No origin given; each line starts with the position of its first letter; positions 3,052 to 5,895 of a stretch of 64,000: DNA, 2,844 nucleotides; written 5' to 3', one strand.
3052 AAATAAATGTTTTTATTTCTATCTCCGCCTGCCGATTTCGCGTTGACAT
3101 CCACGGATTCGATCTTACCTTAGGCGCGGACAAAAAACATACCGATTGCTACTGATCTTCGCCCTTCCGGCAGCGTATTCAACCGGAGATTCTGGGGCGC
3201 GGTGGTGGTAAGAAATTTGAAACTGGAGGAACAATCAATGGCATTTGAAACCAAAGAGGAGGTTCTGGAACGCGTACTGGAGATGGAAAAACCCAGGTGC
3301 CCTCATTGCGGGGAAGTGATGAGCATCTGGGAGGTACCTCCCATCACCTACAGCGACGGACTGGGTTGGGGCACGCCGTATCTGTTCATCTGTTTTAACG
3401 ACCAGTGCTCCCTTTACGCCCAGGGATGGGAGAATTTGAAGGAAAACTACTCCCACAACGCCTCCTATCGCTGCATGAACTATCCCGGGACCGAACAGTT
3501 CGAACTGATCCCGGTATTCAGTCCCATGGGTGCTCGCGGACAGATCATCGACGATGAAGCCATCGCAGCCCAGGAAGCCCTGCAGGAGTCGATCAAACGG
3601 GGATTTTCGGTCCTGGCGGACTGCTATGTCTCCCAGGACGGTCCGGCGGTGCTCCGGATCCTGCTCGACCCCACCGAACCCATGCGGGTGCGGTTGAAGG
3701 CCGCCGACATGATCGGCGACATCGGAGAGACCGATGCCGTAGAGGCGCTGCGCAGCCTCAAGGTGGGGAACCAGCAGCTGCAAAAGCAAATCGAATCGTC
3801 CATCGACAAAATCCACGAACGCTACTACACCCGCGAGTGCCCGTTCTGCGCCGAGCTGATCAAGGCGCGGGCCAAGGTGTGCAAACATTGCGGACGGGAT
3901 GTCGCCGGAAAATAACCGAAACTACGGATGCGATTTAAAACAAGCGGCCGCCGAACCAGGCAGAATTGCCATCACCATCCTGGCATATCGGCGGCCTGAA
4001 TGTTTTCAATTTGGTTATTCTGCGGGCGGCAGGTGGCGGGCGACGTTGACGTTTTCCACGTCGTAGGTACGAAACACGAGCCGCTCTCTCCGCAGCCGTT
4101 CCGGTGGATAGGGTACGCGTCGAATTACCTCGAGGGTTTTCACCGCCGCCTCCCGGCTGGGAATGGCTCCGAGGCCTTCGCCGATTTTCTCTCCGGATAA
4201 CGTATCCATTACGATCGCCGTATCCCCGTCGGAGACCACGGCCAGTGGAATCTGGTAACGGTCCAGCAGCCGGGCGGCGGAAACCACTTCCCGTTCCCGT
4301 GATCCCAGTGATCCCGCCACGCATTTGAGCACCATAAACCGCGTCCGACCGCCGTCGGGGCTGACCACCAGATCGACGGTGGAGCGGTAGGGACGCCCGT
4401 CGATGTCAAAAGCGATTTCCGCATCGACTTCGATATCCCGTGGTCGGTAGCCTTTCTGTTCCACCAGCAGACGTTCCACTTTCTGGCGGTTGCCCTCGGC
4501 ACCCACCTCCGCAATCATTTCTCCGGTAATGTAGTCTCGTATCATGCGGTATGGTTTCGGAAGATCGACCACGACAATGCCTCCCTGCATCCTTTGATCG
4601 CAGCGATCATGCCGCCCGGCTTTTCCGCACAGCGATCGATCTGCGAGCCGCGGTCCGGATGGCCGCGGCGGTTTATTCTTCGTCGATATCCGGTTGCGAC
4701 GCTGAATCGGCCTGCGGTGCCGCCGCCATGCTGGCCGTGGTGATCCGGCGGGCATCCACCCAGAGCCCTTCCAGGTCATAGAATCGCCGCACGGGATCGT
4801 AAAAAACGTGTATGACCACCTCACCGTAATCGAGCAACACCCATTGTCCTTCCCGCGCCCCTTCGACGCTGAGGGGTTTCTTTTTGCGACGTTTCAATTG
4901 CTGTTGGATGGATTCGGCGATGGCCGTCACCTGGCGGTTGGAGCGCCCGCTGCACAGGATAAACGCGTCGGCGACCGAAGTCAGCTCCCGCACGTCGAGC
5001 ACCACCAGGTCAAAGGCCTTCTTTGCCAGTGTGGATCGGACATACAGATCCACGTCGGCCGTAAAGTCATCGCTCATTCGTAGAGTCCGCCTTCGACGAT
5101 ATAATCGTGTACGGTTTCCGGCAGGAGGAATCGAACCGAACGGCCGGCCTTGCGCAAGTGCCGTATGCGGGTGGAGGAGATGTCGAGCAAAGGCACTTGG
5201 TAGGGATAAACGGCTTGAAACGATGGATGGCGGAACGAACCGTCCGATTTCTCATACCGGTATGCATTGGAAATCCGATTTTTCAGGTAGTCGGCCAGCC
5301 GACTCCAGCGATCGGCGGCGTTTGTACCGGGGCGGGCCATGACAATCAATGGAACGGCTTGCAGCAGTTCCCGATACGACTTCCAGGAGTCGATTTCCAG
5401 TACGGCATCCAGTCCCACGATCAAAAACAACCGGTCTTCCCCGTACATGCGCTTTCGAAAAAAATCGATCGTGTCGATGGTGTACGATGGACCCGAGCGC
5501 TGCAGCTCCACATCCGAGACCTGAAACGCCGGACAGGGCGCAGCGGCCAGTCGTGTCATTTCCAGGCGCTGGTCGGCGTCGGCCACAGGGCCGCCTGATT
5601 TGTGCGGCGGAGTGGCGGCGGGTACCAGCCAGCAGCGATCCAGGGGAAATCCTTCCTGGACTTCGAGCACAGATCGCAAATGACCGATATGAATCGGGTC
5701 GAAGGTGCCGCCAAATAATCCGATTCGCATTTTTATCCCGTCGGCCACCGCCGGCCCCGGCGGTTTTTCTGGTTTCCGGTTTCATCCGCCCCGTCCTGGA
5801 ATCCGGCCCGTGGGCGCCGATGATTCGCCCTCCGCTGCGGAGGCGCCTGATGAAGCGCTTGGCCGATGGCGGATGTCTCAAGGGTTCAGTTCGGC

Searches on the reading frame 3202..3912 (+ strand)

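Call 47: search_protein_families(library=pfam, proteins=[window:3202-3912:+], max_evalue=0.001)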
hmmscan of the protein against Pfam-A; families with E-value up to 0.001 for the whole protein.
window:3202-3912:+ (237 aa): 4 families
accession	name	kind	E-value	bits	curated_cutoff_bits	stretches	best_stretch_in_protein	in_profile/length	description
PF13248.11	Zn_ribbon_3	-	1.7e-07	30.9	27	1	210-232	2-24/26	zinc-ribbon domain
PF12773.13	DZR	-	6.1e-05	23.5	27.3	0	213-234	1-22/45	Double zinc ribbon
PF18912.6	DZR_2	-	7.4e-05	22.9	27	0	209-234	6-31/56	Double zinc ribbon domain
PF04606.18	Ogr_Delta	-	0.00036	20.8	26.3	1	32-77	1-41/47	Ogr/Delta-like zinc finger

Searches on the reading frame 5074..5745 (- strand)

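Call 47: search_protein_families(library=pfam, proteins=[window:5074-5745:-], max_evalue=0.001)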
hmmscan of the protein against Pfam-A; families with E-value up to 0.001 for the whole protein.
window:5074-5745:- (223 aa): 1 family
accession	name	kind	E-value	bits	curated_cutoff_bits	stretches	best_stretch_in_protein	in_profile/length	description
PF01467.32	CTP_transf_like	-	1.4e-25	90.5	21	1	10-196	1-132/133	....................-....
